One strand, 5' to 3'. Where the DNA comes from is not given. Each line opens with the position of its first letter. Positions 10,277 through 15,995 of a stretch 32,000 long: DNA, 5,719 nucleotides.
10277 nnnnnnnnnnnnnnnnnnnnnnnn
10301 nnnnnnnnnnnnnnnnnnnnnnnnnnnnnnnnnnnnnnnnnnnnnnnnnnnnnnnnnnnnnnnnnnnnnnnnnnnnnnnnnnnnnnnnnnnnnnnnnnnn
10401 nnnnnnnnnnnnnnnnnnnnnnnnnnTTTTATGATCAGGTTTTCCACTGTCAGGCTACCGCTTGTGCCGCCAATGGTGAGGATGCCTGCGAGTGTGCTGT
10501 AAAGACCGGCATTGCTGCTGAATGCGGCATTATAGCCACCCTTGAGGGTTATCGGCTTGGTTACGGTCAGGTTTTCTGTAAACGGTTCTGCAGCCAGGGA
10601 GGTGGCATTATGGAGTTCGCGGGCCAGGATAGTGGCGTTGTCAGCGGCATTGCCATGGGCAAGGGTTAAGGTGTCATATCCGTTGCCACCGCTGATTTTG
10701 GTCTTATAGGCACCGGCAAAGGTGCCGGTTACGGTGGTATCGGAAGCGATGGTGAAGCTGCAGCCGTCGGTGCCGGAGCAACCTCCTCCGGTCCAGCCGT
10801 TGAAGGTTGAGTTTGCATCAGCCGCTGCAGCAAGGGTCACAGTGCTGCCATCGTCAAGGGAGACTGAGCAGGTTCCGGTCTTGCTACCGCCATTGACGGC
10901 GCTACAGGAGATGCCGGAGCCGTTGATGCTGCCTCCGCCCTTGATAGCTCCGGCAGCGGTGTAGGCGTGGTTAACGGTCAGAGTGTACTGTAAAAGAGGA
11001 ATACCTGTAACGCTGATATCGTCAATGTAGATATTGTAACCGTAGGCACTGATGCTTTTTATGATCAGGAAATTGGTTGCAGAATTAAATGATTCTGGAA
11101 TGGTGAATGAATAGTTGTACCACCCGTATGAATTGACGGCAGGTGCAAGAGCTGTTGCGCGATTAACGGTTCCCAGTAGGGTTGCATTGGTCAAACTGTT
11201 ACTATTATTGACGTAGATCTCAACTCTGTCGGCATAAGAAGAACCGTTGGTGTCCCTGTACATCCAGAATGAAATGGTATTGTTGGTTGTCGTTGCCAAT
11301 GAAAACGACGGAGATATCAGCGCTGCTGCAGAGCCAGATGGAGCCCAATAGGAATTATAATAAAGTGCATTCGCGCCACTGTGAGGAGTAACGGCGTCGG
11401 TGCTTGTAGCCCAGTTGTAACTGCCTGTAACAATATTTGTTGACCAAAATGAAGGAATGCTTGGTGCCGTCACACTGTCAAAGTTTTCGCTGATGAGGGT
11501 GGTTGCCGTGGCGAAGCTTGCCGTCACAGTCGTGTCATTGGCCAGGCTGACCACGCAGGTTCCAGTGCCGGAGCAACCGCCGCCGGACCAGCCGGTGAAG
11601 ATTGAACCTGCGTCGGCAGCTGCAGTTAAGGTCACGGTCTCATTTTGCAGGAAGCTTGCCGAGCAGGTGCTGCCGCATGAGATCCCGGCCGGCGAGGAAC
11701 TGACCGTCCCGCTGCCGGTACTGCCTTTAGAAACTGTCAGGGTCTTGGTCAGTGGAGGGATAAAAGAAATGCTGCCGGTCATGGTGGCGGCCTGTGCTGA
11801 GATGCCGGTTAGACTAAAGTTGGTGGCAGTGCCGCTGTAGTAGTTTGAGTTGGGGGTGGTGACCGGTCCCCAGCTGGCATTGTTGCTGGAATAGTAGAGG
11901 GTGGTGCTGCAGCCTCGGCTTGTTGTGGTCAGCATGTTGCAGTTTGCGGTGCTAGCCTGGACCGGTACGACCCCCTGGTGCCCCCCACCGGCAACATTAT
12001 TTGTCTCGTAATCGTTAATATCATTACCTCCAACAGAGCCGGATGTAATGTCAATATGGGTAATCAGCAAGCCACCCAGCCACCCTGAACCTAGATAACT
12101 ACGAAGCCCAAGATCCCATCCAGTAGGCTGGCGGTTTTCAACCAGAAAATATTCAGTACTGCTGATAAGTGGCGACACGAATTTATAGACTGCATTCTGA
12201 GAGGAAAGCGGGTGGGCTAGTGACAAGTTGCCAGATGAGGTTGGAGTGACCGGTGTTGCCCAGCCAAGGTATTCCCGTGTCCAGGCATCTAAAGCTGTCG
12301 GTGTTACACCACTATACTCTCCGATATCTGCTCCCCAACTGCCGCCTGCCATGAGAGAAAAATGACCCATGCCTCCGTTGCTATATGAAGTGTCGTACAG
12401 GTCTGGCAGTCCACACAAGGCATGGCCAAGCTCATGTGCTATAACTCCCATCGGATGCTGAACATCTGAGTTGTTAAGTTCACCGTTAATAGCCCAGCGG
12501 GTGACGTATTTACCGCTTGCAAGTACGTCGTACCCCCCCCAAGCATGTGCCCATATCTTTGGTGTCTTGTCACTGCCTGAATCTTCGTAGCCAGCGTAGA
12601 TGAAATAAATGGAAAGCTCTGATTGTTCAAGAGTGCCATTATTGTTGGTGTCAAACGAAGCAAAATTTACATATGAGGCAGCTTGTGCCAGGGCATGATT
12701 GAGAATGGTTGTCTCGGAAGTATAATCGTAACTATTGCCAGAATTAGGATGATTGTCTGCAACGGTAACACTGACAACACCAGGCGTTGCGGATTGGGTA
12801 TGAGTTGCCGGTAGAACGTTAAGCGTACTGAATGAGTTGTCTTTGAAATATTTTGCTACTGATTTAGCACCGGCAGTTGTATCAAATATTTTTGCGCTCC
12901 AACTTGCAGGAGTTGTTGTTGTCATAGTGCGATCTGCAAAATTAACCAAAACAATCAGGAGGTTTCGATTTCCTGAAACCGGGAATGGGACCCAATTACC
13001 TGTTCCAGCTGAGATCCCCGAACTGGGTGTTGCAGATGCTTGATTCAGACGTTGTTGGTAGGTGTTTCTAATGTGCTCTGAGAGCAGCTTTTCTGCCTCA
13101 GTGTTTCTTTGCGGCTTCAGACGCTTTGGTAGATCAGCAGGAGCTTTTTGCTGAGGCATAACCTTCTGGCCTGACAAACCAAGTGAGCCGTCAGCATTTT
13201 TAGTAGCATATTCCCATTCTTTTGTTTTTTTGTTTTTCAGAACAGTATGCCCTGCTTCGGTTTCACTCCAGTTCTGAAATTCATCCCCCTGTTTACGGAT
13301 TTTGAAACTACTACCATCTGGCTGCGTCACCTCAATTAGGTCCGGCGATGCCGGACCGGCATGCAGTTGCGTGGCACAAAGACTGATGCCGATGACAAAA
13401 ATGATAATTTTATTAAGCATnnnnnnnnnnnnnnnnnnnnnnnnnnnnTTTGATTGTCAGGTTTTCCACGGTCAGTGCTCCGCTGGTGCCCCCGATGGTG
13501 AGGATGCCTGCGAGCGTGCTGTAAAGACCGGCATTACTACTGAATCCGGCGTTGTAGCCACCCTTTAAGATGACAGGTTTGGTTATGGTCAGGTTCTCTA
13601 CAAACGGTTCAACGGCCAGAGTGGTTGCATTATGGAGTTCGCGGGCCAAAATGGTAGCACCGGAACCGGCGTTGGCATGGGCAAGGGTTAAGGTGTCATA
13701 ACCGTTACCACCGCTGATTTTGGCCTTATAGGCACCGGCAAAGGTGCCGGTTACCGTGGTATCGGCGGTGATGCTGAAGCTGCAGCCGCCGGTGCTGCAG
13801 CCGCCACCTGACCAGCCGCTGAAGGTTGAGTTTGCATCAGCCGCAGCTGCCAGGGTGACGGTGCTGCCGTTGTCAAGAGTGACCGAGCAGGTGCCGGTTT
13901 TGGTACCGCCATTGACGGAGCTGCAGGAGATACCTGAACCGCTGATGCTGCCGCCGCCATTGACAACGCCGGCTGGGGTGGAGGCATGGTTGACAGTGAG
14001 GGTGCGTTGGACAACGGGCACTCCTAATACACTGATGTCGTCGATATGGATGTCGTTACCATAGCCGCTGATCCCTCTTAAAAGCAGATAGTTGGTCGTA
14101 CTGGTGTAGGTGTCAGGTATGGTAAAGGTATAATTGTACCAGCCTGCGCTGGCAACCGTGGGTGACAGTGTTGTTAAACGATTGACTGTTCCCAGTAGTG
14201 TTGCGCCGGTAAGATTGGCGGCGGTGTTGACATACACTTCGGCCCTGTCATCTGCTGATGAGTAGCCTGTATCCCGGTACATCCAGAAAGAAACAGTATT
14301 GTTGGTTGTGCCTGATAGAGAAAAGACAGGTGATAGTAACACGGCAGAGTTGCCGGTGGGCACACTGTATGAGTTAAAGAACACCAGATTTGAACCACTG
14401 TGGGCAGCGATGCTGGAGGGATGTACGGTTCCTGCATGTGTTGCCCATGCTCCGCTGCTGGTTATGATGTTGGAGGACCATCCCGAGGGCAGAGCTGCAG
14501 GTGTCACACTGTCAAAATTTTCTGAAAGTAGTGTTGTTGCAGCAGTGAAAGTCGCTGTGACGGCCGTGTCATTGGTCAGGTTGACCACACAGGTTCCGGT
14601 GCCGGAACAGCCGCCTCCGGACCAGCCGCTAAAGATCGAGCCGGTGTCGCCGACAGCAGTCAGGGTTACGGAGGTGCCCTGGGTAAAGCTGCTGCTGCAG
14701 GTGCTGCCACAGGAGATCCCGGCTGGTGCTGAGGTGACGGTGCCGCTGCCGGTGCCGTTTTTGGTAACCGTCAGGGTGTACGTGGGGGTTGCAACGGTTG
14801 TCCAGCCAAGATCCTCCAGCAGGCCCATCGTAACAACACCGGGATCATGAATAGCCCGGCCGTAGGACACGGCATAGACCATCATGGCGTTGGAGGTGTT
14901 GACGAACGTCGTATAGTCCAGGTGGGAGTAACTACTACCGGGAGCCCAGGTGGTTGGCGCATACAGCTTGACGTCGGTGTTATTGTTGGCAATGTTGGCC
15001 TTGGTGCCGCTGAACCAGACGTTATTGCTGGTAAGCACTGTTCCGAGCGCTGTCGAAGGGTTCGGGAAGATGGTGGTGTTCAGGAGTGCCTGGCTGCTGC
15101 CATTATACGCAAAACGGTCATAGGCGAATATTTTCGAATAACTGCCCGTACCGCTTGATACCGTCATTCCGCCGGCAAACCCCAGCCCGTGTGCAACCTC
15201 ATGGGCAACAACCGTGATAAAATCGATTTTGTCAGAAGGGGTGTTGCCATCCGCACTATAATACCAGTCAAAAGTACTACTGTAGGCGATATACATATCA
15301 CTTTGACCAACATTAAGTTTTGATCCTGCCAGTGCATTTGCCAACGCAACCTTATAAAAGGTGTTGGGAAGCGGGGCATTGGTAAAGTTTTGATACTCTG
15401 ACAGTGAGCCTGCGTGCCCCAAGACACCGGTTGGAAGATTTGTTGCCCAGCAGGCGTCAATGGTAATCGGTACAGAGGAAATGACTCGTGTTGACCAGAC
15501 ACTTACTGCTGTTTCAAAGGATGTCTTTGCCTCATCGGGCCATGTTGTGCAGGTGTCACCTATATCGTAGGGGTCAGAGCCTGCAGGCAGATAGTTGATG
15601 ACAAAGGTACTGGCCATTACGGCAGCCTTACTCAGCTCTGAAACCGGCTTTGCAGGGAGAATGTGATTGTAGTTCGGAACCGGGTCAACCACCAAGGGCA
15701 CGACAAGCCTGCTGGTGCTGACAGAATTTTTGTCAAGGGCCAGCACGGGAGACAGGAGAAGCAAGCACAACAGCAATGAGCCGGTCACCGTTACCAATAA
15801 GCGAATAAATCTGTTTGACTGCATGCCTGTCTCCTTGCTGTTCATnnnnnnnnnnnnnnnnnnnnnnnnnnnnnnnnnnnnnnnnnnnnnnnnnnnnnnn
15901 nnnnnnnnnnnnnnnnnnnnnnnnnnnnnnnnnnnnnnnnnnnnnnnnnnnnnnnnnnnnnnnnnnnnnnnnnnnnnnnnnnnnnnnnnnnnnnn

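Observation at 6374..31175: Unrecognised ~85-95-aa terminal module on six consecutive secreted proteins and, N-terminally, on a decaheme cytochrome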

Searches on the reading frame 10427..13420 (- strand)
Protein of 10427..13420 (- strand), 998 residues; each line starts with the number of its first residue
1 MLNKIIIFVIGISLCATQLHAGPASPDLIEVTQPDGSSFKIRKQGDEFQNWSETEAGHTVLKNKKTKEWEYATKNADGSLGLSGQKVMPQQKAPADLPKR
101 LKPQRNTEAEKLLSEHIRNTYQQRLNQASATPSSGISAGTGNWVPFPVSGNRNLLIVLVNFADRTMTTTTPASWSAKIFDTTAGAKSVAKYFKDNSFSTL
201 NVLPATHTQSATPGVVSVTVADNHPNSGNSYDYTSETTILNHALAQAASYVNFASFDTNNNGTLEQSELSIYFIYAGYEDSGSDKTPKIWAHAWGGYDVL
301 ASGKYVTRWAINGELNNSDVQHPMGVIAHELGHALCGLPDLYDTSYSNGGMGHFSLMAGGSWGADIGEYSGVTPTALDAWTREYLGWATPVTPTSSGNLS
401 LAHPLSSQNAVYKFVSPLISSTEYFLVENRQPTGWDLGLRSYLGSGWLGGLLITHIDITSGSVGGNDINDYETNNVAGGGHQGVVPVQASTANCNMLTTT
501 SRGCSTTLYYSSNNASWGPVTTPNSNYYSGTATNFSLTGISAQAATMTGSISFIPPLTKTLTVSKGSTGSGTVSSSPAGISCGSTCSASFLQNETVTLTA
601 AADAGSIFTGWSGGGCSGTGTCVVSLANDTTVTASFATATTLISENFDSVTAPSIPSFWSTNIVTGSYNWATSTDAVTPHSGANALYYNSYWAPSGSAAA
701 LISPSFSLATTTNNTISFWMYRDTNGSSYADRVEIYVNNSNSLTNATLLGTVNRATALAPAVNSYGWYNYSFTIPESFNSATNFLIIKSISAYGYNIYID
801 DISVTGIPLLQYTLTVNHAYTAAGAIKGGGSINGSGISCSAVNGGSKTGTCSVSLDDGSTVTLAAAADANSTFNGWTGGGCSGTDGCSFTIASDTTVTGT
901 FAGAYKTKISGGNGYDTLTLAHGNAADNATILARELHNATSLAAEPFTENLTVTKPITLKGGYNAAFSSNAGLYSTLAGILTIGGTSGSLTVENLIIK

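Call 5: search_protein_families(library=pfam, proteins=[window:10427-13420:-], max_evalue=0.01)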
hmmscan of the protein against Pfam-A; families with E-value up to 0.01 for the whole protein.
window:10427-13420:- (998 aa): 1 family
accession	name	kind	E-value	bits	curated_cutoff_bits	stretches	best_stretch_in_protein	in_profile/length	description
PF18998.6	Flg_new_2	-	1.8e-09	37.9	23.6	2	839-902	5-70/73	Divergent InlB B-repeat domain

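Call 6: search_protein_families(library=ncbifam, proteins=[window:10427-13420:-], max_evalue=0.01)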
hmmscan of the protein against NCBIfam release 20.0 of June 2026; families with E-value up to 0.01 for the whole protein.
window:10427-13420:- (998 aa): 2 families
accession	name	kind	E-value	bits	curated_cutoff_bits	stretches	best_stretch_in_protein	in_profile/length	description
TIGR03296.1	M6dom_TIGR03296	domain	5.3e-49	167.6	110.8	1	157-439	2-277/286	M6 family metalloprotease domain-containing protein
NF052323.1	T9SSA_dep_M6i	equivalog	4.6e-21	74.5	600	1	326-431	255-355/1043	T9SS-dependent M6-like inactivated metalloprotease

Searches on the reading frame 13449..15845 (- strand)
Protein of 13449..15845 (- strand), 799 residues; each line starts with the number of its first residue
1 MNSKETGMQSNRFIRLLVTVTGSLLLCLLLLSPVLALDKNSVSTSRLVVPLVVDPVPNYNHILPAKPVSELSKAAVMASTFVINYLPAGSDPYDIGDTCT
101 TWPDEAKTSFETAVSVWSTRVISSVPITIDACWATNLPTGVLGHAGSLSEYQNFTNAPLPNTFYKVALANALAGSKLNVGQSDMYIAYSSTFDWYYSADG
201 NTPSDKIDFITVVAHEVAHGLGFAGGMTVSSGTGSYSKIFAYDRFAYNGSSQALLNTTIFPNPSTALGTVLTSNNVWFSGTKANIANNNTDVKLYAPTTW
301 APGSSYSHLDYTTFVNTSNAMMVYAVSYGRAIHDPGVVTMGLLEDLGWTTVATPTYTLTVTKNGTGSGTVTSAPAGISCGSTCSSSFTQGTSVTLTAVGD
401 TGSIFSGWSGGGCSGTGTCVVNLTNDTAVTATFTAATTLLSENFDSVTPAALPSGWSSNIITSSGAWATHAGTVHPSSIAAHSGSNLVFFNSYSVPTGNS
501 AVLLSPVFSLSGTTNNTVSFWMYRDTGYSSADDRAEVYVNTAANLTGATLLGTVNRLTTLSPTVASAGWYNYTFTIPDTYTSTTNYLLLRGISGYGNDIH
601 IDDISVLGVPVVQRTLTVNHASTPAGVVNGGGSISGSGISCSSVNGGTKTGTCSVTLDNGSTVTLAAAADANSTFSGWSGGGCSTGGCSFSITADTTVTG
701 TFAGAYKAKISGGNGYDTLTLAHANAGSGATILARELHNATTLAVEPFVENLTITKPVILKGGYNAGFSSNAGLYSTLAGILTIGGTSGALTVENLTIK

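Call 5: search_protein_families(library=pfam, proteins=[window:13449-15845:-], max_evalue=0.01)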
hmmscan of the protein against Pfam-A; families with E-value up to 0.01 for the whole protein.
window:13449-15845:- (799 aa): 2 families
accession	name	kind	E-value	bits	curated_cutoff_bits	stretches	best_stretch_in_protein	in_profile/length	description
PF18998.6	Flg_new_2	-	9.7e-11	42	23.6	2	359-436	2-72/73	Divergent InlB B-repeat domain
PF00629.30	MAM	-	0.00012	22.4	26.4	1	455-606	10-152/158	MAM domain, meprin/A5/mu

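Call 6: search_protein_families(library=ncbifam, proteins=[window:13449-15845:-], max_evalue=0.01)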
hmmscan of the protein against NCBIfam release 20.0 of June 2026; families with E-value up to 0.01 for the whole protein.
window:13449-15845:- (799 aa): 1 family
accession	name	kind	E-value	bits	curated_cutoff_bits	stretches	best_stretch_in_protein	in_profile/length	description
NF038122.1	metallo_LGF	subfamily_domain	8e-12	45.8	80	1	166-256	98-197/274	NF038122 family metalloprotease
